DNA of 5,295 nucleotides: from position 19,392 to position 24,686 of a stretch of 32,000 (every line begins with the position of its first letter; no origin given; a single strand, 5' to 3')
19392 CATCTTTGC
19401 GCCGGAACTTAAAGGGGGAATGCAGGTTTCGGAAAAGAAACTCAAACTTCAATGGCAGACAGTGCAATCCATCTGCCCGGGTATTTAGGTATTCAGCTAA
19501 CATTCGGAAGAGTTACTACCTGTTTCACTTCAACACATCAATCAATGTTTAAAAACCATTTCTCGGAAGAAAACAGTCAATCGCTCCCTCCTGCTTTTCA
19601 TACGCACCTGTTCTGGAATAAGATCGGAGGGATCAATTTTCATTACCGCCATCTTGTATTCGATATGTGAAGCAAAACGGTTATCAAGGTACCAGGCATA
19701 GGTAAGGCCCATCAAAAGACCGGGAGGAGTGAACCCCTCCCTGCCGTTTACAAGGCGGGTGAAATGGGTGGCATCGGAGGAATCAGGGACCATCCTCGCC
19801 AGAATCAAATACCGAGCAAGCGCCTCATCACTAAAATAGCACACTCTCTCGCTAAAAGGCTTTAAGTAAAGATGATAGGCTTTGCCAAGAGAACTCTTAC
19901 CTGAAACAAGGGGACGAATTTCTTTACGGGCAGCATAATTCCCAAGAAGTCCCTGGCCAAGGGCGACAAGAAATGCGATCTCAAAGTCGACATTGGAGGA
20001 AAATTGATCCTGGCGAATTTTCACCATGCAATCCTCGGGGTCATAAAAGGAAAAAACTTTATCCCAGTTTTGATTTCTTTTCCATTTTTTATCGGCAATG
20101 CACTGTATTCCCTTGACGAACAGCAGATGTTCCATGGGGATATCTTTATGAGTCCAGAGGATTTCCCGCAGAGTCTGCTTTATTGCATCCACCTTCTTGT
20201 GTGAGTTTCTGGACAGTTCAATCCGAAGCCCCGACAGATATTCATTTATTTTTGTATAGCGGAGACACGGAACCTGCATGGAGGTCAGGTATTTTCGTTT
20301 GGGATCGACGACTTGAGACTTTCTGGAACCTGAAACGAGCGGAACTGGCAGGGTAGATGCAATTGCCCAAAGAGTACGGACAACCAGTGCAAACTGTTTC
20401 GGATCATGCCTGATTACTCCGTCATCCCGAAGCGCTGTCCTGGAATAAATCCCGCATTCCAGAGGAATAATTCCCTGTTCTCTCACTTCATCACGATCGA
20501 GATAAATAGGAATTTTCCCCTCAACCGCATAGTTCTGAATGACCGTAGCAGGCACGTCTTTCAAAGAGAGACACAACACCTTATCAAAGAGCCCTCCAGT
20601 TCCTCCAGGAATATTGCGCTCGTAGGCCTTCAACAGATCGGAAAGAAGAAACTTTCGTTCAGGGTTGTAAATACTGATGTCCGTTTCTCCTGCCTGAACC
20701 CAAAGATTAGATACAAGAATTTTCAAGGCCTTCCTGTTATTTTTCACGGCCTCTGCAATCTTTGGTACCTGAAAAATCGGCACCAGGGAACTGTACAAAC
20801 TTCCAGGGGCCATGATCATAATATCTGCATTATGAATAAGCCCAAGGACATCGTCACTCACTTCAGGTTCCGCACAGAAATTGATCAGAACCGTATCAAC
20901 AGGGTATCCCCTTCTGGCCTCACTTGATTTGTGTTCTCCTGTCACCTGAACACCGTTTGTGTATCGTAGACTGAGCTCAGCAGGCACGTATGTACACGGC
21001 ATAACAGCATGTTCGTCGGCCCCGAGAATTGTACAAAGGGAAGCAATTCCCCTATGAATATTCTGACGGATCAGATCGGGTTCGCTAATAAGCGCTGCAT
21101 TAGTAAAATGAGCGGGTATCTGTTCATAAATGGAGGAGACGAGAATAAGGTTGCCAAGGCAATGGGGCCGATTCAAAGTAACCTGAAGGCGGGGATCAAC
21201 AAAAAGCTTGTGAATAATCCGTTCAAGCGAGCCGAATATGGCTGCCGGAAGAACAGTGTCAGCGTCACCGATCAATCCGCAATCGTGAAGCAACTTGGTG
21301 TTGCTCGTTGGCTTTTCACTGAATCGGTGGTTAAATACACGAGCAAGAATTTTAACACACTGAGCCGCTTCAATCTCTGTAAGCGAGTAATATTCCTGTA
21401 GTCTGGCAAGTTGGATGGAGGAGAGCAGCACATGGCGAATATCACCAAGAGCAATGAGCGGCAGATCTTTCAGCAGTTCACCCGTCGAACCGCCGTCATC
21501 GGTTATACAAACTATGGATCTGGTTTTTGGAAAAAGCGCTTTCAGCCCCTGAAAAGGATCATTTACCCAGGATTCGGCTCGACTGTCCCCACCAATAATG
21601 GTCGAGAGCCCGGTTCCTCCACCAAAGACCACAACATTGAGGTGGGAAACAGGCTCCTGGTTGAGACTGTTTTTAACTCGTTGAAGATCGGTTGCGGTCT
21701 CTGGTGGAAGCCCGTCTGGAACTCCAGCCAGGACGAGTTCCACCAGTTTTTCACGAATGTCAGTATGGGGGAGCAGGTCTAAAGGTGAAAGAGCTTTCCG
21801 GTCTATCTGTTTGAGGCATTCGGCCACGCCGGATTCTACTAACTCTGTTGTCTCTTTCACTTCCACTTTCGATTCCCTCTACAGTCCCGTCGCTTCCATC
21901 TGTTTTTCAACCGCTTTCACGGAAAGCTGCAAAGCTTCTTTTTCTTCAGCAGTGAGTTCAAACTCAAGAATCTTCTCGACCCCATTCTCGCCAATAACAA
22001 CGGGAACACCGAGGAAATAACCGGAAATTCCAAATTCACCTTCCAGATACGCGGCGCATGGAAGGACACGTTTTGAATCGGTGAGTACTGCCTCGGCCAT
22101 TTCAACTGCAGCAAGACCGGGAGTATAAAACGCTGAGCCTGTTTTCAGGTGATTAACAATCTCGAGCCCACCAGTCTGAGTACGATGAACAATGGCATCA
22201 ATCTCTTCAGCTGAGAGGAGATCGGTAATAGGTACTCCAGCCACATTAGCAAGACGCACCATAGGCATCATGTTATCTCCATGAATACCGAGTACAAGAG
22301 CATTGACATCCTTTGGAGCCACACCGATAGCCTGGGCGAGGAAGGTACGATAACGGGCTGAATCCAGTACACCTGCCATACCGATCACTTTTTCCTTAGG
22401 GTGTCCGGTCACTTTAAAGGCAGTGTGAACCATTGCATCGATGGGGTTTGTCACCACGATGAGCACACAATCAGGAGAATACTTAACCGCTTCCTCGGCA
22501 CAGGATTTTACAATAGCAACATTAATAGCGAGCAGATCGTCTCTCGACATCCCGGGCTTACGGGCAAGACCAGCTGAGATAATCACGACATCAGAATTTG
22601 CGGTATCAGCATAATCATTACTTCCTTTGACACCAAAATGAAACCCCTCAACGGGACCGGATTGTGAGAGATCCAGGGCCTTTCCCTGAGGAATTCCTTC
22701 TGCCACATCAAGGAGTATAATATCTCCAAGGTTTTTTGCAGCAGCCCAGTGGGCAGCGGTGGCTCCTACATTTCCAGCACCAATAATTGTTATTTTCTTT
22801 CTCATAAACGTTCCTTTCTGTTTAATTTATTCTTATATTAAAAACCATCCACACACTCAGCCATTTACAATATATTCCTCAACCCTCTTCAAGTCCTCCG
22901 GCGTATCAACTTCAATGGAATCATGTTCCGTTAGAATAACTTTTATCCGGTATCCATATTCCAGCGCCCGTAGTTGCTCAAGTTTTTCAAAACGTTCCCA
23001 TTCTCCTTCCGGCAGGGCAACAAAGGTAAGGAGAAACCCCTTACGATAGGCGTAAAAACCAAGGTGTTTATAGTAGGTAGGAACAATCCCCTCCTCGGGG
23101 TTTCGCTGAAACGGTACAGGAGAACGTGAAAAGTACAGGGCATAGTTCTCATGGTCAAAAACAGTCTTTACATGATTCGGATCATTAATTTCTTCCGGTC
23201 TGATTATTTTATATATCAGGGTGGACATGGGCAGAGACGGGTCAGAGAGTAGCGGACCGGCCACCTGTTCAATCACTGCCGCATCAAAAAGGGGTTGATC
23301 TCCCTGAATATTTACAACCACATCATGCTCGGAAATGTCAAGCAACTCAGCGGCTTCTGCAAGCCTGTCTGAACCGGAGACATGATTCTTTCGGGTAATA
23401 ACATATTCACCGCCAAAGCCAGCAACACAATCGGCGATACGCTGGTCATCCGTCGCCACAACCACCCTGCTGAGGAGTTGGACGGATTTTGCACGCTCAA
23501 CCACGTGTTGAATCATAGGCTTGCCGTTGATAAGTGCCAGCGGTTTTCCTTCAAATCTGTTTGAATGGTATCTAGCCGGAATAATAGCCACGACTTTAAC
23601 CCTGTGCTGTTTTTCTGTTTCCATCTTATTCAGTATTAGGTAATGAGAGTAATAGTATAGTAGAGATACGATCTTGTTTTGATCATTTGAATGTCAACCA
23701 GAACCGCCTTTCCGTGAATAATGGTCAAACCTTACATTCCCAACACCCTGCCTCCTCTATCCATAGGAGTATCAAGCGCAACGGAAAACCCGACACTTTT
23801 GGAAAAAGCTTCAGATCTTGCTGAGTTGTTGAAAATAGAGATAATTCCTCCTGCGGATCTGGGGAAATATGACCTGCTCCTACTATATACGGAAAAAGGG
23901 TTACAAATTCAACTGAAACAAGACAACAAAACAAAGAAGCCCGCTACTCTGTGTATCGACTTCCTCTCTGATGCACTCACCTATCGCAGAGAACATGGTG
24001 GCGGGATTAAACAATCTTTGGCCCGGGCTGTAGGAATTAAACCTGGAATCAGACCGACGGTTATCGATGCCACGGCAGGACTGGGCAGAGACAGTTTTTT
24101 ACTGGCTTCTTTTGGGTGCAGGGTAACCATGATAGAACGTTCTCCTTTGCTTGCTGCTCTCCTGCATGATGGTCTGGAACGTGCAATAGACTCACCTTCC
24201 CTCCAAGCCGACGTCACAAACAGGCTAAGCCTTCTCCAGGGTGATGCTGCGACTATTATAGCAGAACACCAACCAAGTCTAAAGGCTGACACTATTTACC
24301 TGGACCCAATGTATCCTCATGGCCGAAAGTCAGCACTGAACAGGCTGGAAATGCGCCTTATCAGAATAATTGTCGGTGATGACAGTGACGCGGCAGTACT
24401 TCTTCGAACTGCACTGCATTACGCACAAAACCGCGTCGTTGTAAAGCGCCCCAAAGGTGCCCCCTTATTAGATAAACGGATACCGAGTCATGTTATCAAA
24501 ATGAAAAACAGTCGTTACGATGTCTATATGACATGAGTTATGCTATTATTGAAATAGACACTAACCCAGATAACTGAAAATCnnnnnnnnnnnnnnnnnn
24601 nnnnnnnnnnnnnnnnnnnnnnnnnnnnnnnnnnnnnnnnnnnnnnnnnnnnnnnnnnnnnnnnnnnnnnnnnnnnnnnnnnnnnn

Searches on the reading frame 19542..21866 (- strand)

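Call 14: search_protein_families(library=pfam, proteins=[window:19542-21866:-], max_evalue=0.001)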
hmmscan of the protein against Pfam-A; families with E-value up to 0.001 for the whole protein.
window:19542-21866:- (774 aa): 1 family
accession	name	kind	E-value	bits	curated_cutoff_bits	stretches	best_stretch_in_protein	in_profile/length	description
PF01933.23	CofD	-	2.2e-44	152.3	30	1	78-466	1-282/290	2-phospho-L-lactate transferase CofD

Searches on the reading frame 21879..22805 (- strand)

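Call 14: search_protein_families(library=pfam, proteins=[window:21879-22805:-], max_evalue=0.001)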
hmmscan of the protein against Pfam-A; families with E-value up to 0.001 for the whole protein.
window:21879-22805:- (308 aa): 2 families
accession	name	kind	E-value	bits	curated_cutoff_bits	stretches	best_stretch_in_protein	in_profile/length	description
PF00056.29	Ldh_1_N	-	1.8e-40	138.7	27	1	4-142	2-141/141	lactate/malate dehydrogenase, NAD binding domain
PF02866.23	Ldh_1_C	-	8.1e-35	120.8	22.6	1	147-304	3-168/174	lactate/malate dehydrogenase, alpha/beta C-terminal domain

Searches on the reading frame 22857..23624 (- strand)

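Call 14: search_protein_families(library=pfam, proteins=[window:22857-23624:-], max_evalue=0.001)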
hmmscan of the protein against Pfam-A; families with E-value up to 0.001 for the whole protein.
window:22857-23624:- (255 aa): 2 families
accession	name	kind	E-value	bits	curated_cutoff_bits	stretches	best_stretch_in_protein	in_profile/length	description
PF02348.25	CTP_transf_3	-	5.4e-58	196.8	22.6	1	12-227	1-217/217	Cytidylyltransferase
PF12804.13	NTP_transf_3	-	2.2e-10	41.4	27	1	26-123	15-109/160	MobA-like NTP transferase domain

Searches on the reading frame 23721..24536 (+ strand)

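Call 14: search_protein_families(library=pfam, proteins=[window:23721-24536:+], max_evalue=0.001)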
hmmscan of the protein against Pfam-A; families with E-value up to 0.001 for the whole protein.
window:23721-24536:+ (271 aa): 1 family
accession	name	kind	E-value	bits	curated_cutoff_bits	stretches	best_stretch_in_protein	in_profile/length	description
PF04445.19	SAM_MT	-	4.1e-79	265.7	26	1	51-270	15-229/230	Putative SAM-dependent methyltransferase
